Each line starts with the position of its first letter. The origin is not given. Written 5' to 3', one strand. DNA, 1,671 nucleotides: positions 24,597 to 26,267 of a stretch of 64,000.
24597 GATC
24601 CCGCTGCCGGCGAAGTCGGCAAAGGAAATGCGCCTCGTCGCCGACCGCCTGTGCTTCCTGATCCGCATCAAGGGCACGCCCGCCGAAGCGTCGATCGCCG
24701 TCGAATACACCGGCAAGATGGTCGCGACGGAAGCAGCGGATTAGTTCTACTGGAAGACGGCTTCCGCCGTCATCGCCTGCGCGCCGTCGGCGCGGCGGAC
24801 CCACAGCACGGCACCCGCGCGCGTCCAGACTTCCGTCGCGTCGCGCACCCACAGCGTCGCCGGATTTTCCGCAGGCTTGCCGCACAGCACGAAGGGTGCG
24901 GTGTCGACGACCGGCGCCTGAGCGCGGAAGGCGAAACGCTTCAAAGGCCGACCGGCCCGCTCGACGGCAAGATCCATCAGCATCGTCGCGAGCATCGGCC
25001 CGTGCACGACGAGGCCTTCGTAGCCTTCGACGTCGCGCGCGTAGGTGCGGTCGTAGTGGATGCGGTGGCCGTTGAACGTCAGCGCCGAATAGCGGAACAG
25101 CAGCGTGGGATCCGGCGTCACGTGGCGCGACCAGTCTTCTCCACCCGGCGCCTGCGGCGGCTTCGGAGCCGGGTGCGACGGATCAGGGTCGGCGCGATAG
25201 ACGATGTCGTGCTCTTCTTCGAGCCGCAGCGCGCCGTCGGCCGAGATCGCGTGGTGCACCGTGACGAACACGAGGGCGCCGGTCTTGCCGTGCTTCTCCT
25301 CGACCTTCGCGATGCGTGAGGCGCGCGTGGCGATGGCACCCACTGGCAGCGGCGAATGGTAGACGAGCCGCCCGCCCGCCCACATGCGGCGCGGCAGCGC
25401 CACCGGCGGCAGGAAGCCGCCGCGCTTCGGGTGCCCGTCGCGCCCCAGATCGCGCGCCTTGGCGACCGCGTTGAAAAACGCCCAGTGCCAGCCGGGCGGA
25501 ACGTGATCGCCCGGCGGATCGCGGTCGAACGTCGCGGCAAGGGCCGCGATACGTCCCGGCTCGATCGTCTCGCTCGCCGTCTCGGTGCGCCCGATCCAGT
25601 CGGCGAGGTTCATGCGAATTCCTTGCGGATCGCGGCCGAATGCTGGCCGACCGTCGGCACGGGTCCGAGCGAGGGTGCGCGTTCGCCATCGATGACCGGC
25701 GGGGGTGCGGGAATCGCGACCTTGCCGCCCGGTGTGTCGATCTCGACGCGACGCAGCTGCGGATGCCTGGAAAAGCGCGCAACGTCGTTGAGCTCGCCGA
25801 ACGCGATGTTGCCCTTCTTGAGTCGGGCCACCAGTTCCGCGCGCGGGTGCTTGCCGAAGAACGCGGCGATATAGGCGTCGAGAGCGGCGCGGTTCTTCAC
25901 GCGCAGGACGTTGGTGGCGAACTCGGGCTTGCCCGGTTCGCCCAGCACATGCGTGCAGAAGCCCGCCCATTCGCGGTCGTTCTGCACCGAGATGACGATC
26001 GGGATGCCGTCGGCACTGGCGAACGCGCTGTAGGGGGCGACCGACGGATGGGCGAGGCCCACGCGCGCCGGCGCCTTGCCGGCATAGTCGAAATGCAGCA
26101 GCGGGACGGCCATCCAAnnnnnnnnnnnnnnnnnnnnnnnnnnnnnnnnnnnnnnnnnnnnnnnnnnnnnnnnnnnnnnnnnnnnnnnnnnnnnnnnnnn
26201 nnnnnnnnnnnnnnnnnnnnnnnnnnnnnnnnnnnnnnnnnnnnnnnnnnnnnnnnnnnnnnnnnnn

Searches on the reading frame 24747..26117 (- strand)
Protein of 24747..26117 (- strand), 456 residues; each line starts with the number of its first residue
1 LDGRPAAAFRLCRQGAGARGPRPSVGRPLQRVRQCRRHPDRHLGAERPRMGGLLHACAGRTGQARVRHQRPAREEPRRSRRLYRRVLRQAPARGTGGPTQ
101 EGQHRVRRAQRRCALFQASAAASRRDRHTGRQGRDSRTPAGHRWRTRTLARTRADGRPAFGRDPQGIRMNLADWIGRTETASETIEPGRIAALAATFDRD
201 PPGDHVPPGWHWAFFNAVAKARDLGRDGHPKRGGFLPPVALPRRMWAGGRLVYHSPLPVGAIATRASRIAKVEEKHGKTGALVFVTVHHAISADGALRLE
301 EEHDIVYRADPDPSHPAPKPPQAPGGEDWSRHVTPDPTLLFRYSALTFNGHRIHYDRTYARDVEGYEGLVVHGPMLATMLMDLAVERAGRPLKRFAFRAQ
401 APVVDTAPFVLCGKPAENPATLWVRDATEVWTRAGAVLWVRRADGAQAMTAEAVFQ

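Call 16: search_protein_families(library=pfam, proteins=[window:24747-26117:-], max_evalue=0.001)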
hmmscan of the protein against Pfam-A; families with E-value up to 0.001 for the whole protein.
window:24747-26117:- (456 aa): 1 family
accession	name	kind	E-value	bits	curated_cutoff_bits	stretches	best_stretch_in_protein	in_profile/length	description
PF13452.11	FAS1_DH_region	-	2.8e-07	31.2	22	1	237-295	68-126/132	FAS1-like, dehydratase domain region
